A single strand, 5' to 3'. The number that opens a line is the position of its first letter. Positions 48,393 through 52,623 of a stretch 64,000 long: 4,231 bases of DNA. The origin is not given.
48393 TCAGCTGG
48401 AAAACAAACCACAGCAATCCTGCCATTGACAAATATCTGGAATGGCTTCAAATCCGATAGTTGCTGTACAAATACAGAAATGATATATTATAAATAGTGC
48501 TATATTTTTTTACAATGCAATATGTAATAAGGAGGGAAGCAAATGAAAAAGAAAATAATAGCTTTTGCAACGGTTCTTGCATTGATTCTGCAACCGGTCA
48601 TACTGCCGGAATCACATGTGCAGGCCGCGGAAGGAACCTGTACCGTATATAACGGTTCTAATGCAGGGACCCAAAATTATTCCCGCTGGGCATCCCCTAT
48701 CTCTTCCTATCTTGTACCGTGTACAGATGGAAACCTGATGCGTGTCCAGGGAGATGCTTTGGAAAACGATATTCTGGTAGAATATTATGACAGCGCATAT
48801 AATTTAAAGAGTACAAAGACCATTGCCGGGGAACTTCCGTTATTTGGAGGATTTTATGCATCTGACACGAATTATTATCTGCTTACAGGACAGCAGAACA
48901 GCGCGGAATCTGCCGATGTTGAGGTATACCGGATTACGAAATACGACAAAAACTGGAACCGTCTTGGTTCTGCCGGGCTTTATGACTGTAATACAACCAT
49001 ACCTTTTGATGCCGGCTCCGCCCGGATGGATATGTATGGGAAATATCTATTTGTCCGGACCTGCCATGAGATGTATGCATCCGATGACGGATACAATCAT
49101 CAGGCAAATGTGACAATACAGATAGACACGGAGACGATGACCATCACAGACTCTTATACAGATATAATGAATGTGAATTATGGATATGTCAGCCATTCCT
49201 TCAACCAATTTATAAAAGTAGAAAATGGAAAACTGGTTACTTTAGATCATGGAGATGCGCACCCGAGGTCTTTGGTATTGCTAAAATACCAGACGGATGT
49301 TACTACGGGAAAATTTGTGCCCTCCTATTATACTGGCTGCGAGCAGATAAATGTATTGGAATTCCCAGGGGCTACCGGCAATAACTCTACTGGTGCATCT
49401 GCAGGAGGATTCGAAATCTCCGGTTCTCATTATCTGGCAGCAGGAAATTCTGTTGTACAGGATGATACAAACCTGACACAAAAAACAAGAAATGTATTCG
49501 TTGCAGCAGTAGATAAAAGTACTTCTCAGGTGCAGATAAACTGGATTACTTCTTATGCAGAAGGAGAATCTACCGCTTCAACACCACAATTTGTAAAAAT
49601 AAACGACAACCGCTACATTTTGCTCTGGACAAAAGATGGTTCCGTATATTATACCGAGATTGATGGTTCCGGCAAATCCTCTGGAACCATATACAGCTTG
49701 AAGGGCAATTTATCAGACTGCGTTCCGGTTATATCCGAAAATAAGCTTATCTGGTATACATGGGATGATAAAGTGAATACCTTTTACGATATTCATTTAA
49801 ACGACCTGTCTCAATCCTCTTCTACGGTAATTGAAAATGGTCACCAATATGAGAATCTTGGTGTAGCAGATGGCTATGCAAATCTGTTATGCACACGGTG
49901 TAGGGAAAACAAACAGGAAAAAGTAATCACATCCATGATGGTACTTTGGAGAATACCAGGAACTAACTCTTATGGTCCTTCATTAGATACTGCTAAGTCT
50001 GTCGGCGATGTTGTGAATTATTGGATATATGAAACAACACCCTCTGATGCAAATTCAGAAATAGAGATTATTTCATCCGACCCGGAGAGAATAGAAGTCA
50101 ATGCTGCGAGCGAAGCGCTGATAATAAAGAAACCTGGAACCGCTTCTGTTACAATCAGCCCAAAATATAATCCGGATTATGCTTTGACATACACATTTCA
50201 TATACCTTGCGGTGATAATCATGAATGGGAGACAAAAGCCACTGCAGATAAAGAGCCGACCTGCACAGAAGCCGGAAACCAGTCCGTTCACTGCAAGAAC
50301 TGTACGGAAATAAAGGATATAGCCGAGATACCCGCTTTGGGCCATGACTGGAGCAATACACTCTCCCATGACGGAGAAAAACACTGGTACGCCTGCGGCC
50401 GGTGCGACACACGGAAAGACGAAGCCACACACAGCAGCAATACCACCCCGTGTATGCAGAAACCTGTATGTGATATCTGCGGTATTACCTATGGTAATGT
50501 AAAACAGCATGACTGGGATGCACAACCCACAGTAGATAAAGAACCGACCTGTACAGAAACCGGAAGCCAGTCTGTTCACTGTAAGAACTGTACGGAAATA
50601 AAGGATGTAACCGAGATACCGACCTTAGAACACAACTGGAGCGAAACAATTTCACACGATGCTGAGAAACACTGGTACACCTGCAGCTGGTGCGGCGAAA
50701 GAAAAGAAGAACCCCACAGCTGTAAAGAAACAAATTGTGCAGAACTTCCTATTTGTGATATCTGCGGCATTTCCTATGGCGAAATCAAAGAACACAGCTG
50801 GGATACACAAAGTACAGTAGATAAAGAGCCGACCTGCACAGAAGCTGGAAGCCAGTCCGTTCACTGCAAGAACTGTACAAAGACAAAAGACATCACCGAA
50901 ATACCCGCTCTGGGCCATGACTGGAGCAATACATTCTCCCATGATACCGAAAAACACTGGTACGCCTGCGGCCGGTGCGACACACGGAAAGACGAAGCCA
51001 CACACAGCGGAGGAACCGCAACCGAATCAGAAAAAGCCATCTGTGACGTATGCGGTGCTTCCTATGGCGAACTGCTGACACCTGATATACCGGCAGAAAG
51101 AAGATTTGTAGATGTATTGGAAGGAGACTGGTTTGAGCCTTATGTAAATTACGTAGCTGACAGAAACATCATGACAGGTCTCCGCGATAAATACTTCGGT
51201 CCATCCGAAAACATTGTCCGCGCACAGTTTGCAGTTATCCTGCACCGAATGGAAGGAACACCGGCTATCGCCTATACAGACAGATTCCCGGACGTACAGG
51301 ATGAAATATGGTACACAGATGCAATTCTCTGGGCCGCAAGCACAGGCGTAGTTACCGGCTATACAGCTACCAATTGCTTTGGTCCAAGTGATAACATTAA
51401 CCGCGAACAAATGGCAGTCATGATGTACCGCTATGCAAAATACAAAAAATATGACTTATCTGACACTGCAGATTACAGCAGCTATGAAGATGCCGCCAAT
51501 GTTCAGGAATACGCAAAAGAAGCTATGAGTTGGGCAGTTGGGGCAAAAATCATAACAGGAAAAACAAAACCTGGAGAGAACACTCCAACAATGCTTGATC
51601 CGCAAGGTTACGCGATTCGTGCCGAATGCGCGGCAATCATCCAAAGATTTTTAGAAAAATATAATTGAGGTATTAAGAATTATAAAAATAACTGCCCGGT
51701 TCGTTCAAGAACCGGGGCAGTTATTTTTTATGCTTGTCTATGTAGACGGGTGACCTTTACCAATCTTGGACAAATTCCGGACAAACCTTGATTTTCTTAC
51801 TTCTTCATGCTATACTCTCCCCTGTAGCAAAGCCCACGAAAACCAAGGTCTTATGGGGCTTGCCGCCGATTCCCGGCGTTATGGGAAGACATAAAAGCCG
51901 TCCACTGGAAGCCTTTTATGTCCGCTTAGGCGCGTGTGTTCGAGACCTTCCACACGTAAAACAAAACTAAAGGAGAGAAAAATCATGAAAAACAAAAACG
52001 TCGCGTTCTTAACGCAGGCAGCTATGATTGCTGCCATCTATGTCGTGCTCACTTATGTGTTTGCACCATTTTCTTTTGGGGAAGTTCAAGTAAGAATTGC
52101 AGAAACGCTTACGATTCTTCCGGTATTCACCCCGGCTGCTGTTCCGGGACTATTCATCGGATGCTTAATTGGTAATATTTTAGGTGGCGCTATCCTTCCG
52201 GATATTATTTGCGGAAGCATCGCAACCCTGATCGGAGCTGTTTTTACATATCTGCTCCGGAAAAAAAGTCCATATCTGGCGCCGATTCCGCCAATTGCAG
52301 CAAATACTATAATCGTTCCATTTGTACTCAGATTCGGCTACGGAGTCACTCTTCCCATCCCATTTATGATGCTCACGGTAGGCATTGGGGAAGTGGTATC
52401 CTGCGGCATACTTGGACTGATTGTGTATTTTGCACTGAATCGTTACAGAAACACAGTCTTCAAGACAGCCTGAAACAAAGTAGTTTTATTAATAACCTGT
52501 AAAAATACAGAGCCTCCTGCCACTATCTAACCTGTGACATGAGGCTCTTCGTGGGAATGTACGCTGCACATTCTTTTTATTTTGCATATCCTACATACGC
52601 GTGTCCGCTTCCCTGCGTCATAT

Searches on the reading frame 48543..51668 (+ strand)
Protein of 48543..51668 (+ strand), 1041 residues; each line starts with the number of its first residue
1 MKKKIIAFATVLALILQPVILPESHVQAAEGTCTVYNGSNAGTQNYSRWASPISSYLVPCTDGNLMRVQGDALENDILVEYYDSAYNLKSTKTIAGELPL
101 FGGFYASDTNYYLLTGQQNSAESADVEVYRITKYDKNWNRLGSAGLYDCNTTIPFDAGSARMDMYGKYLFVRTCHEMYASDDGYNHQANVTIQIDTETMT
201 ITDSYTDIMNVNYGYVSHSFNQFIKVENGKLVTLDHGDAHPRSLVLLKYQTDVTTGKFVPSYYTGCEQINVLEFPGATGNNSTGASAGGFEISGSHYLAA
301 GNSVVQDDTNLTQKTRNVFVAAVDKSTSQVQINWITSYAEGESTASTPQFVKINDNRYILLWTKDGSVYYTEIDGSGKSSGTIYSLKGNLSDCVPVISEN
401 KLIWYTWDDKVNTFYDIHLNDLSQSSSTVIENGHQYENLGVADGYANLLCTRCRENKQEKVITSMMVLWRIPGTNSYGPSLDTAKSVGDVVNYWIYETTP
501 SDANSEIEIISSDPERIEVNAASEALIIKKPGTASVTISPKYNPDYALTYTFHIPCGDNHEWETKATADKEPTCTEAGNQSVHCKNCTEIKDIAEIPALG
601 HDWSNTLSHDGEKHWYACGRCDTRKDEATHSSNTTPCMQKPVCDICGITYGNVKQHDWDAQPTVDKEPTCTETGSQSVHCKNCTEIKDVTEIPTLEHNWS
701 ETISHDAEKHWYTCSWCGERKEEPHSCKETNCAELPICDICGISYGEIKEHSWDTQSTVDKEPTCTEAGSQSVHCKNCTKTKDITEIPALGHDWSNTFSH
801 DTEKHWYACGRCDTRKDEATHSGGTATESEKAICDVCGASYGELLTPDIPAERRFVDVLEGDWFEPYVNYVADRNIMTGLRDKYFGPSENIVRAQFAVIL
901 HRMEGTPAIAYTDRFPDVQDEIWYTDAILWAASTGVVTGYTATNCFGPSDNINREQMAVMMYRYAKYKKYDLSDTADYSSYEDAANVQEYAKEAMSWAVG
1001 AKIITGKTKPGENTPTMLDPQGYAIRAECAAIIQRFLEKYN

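Call 72: search_protein_families(library=pfam, max_evalue=0.001, proteins=[window:48543-51668:+])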
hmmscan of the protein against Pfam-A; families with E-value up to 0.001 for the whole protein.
window:48543-51668:+ (1041 aa): 1 family
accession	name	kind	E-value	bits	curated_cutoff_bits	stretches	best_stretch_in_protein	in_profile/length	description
PF00395.25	SLH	-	3.5e-22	78.5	20.8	2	915-958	2-44/44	S-layer homology domain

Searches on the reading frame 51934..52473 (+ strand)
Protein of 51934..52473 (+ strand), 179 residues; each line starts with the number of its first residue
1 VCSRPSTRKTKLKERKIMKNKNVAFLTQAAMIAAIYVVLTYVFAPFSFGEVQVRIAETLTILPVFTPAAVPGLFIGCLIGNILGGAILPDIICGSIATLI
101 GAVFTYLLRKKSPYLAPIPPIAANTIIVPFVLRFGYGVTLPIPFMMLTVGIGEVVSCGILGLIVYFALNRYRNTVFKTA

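Call 73: search_protein_families(library=pfam, max_evalue=0.001, proteins=[window:51934-52473:+])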
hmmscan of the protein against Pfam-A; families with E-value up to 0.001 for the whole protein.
window:51934-52473:+ (179 aa): 1 family
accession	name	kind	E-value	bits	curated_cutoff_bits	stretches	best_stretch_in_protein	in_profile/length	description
PF06177.16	QueT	-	4e-49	167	33.7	1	26-169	1-140/141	QueT transporter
